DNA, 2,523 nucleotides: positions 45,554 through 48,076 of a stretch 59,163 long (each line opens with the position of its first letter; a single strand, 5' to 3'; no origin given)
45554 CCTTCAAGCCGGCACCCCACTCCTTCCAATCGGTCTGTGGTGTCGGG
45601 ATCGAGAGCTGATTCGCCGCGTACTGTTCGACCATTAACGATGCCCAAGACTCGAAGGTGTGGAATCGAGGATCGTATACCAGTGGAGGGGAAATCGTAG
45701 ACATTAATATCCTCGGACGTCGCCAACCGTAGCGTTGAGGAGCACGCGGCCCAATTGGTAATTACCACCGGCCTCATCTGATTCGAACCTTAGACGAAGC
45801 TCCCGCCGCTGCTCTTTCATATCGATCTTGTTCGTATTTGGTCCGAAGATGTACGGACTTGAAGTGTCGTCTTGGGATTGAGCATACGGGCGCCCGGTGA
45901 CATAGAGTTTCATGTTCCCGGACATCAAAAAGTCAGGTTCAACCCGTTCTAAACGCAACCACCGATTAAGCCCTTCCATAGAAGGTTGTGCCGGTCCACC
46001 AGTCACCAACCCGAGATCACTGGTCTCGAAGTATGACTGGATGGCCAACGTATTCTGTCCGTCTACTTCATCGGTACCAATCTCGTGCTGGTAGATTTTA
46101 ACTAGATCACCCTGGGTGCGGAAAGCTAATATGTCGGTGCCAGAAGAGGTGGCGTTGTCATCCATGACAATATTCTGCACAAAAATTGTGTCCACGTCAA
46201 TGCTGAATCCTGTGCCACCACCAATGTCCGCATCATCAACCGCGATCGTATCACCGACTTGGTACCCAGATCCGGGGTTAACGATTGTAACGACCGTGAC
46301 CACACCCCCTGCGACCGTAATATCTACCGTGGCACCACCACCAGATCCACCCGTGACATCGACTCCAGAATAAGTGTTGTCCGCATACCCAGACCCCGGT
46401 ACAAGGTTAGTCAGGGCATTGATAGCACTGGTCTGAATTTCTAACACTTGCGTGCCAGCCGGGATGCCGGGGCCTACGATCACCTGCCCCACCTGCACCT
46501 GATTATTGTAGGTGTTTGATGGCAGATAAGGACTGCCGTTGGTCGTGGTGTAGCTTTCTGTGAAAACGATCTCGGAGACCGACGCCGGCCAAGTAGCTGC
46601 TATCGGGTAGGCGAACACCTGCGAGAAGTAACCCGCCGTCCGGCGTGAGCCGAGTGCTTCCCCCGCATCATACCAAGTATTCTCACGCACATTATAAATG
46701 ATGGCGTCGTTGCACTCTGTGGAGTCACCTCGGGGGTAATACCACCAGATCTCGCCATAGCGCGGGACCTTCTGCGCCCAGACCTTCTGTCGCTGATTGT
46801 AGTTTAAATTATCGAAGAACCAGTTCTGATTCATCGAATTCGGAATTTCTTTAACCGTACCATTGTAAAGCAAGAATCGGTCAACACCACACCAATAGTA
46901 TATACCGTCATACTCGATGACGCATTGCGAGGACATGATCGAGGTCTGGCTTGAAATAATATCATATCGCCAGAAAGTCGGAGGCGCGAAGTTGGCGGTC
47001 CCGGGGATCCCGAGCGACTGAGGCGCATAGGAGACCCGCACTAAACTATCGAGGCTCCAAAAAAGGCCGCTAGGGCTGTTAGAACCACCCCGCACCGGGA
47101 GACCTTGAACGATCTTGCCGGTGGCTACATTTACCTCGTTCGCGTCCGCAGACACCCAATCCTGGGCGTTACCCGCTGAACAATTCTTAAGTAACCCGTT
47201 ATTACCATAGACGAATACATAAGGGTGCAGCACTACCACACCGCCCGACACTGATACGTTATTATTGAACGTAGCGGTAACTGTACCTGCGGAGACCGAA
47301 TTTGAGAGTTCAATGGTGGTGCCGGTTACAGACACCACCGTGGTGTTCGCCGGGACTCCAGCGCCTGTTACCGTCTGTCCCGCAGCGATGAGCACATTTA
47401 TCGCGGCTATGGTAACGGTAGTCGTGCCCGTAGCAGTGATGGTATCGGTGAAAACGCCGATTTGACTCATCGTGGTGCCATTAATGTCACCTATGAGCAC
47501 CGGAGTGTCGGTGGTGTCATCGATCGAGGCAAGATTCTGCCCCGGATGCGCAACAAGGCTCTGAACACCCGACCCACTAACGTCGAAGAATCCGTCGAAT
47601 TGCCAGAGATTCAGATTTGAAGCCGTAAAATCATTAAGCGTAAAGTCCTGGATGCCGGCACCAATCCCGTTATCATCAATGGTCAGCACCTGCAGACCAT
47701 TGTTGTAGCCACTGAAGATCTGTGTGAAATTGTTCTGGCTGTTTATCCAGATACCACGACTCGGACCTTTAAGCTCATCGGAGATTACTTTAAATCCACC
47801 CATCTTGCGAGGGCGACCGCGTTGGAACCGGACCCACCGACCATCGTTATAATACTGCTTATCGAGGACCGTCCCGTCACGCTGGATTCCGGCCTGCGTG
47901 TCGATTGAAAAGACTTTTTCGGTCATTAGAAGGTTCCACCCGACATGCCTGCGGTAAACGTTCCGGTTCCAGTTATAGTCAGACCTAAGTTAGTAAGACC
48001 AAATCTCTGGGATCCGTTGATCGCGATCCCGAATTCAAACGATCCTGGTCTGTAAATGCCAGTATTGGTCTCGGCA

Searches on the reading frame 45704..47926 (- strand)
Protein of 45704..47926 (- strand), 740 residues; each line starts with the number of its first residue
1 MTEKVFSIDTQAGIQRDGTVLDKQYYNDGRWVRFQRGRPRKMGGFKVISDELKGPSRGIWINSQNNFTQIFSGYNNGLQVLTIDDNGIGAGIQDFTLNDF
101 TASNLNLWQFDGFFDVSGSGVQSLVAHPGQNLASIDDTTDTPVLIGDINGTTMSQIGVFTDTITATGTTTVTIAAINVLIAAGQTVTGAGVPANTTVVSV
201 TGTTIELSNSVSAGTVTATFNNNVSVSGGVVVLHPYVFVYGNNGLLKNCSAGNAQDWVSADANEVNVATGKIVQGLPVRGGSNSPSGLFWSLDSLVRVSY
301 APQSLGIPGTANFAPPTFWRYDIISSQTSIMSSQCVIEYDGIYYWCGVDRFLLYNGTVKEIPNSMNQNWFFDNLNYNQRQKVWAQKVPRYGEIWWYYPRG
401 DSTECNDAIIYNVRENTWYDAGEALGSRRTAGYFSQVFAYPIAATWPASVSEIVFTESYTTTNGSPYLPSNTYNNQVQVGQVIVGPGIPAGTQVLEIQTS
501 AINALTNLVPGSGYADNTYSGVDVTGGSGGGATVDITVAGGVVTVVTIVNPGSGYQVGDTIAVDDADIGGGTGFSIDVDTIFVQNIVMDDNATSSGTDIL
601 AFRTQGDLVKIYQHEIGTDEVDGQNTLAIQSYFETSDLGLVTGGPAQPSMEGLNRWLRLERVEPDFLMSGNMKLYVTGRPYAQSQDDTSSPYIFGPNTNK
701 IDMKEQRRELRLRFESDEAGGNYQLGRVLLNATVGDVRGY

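Call 19: search_protein_families(library=phrogs, proteins=[window:45704-47926:-], max_evalue=0.001)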
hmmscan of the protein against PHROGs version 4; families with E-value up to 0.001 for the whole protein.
window:45704-47926:- (740 aa): 8 families
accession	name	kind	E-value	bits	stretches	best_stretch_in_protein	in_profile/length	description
phrog_3287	-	head and packaging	1.3e-24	87.9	1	1-419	1-342/524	virion structural protein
phrog_32294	-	tail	1.8e-10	39.2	1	499-595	1914-2009/2435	baseplate wedge subunit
phrog_6005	-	head and packaging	2.5e-10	39.6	1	457-623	181-344/1512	virion structural protein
phrog_5342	-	tail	3.9e-08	31.6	1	498-577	2362-2441/3319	tail fiber protein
phrog_460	-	connector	2.5e-05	24.2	1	474-567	205-295/385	head closure Hc2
phrog_5838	-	head and packaging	6.6e-05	21.9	1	142-222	789-869/1106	virion structural protein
phrog_438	-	tail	0.00019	21.8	1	501-578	197-273/478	baseplate wedge subunit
phrog_4406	-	head and packaging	0.00094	16.9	1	496-569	1176-1268/3231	virion structural protein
